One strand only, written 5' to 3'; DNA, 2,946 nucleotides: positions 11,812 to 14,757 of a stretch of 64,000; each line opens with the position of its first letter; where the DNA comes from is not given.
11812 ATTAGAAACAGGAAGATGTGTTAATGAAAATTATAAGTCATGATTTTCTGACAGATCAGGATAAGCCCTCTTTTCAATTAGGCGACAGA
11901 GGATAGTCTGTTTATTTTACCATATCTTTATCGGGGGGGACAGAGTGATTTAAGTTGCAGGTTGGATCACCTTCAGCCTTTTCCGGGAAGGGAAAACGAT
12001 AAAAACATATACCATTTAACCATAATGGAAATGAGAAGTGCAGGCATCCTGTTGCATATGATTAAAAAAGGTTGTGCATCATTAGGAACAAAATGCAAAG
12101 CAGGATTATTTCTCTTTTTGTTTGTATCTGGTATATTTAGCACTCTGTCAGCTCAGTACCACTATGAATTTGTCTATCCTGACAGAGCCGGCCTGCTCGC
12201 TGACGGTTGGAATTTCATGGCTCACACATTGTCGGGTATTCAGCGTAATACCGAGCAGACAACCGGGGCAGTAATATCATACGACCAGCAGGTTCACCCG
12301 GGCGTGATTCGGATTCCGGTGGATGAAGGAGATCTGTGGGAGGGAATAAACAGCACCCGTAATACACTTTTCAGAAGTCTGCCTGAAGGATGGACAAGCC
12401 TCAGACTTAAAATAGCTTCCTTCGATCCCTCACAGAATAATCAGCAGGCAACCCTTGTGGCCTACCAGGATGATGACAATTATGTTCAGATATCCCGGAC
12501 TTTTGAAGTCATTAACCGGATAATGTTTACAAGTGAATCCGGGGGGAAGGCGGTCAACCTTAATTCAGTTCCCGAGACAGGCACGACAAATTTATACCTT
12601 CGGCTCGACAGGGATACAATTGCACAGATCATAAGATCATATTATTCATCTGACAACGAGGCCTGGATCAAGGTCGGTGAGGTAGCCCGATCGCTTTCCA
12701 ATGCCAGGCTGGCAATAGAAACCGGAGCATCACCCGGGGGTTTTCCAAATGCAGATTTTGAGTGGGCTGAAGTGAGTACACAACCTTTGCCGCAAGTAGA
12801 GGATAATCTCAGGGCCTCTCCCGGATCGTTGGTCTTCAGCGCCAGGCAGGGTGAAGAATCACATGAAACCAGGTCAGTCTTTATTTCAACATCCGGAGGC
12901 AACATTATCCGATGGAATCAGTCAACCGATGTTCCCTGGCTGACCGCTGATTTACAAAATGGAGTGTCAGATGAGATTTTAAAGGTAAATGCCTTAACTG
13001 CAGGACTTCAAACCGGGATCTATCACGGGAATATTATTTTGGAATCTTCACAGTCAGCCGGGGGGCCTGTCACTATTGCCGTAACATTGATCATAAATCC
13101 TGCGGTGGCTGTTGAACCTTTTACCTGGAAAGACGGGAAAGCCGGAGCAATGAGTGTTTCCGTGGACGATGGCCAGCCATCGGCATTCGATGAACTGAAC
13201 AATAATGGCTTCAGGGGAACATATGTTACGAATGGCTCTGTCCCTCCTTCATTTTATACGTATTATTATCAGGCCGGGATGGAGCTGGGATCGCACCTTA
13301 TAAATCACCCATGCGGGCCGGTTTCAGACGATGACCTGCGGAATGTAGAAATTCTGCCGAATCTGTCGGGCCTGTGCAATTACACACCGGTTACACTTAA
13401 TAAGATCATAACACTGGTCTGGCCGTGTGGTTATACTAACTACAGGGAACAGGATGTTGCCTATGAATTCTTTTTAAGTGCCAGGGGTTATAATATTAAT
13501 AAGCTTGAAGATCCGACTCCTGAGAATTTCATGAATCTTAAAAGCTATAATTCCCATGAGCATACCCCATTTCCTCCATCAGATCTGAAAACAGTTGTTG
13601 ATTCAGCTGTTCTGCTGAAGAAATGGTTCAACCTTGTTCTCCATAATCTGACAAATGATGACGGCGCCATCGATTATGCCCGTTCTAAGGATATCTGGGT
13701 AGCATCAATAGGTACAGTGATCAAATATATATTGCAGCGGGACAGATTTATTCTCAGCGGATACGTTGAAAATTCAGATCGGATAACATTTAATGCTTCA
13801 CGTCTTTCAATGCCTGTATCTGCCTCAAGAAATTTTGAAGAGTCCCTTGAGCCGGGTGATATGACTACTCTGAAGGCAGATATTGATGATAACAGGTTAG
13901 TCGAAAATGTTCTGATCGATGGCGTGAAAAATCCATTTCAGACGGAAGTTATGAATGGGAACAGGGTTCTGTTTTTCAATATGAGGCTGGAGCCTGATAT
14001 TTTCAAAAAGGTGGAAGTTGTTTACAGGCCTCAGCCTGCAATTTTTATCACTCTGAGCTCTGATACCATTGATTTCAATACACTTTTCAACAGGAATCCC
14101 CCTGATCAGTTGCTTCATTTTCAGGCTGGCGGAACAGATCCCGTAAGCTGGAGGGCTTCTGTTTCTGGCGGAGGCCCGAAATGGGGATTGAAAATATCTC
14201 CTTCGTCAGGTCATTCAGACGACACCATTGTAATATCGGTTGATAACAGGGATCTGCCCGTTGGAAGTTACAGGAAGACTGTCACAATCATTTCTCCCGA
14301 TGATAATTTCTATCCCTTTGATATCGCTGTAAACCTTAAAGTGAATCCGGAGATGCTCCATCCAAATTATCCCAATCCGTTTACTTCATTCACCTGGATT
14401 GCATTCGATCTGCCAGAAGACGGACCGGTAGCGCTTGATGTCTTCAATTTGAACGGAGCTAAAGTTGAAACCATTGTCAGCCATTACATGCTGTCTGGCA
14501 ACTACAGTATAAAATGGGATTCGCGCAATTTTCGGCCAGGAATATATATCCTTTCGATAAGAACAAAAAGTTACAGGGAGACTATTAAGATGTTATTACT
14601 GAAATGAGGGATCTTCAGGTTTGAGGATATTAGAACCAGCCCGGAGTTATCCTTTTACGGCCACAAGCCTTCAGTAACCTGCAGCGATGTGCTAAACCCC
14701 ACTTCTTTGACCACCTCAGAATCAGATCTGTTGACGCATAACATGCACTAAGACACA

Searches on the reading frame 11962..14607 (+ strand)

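Call 69: search_protein_families(library=pfam, proteins=[window:11962-14607:+], max_evalue=0.00001)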
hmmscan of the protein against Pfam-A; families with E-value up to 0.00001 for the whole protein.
window:11962-14607:+ (881 aa): 2 families
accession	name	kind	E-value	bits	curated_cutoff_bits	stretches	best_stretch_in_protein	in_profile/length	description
PF17851.8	GH43_C2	-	2.5e-07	31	22.7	1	111-246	29-166/203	Beta xylosidase C-terminal Concanavalin A-like domain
PF18962.6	Por_Secre_tail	-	6.1e-07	30.1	27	1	803-876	2-72/75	Secretion system C-terminal sorting domain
